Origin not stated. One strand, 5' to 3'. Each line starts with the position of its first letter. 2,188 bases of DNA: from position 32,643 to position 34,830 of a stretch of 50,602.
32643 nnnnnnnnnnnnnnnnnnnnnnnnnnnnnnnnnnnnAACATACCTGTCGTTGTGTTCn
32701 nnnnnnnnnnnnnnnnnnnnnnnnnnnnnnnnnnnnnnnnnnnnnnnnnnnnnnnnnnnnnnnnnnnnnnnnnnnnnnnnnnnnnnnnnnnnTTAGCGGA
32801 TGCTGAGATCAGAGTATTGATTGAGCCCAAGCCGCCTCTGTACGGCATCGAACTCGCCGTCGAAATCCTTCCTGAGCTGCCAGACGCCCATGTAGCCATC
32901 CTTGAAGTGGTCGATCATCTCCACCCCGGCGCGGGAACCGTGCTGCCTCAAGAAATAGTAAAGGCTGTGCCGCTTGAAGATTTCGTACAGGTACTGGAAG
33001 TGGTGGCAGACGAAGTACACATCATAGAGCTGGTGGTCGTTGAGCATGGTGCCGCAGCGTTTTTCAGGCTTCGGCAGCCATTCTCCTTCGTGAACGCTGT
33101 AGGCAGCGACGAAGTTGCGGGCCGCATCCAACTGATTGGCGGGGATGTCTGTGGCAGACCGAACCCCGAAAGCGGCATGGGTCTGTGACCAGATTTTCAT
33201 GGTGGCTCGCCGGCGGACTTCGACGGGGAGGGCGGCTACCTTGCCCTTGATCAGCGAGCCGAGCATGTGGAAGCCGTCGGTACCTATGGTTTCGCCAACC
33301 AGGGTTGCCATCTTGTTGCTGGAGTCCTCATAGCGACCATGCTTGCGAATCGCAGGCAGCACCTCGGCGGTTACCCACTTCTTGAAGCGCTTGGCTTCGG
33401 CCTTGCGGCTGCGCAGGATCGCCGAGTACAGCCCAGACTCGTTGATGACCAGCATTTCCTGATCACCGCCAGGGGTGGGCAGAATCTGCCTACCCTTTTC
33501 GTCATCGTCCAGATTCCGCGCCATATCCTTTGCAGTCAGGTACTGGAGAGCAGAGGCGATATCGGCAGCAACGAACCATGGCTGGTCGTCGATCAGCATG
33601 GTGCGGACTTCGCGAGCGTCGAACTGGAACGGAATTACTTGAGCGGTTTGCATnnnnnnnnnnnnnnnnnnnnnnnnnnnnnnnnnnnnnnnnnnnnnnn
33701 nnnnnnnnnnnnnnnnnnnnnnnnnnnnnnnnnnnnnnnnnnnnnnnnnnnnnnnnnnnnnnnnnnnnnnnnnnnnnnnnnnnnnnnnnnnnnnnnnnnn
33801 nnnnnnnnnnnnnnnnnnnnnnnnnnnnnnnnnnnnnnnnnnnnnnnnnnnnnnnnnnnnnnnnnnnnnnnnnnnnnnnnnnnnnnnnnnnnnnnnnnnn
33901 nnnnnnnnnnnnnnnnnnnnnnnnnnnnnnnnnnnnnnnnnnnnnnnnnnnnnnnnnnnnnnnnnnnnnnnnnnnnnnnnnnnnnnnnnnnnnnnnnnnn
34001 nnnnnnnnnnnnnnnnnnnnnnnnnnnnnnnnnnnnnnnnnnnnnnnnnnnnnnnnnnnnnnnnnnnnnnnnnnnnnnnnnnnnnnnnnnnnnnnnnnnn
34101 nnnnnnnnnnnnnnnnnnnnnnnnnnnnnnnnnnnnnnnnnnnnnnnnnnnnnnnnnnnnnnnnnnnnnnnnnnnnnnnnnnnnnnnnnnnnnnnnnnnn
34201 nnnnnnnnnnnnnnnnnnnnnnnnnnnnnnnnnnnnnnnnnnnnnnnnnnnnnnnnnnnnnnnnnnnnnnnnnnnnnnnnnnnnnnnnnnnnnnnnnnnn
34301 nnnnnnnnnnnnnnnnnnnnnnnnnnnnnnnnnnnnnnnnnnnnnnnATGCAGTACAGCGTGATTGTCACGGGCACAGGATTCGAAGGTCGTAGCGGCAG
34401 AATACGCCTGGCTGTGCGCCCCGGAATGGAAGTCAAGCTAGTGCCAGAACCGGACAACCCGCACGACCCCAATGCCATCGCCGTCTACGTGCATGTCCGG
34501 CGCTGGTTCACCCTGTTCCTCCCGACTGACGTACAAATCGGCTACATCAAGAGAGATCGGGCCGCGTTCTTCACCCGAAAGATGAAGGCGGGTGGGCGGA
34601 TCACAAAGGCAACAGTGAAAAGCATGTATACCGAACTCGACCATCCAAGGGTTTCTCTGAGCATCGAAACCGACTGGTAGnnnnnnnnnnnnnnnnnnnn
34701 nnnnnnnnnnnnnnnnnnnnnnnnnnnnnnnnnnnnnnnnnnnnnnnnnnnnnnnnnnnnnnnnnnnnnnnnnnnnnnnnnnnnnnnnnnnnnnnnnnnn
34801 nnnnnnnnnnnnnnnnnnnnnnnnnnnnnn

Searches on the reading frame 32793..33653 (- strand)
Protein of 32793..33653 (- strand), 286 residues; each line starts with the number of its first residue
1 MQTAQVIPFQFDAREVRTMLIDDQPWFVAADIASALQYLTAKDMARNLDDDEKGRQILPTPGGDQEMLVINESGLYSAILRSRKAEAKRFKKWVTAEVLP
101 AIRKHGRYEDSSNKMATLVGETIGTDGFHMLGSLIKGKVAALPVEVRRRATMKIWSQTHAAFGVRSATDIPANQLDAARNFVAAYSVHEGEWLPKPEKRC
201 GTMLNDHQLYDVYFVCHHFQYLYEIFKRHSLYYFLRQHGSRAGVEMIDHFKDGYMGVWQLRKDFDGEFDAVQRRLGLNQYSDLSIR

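Call 4: search_protein_families(library=pfam, proteins=[window:32793-33653:-], max_evalue=0.01)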
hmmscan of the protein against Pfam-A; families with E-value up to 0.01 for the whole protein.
window:32793-33653:- (286 aa): 1 family
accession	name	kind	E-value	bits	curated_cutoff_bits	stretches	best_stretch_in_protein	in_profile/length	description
PF02498.22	Bro-N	-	5.7e-24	85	25.6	1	15-100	1-96/96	BRO family, N-terminal domain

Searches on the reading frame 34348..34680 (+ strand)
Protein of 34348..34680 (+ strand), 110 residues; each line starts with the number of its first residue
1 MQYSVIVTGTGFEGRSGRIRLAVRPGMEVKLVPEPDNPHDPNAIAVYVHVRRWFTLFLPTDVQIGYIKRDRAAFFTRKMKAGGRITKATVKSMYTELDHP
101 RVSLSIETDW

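Call 89: search_protein_families(library=pfam, proteins=[window:34348-34680:+], max_evalue=0.001)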
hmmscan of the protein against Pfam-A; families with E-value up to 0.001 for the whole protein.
window:34348-34680:+ (110 aa): 1 family
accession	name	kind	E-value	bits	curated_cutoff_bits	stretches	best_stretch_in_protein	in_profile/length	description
PF08797.16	HIRAN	-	1.8e-13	50.6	24.7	1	8-103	7-88/96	HIRAN domain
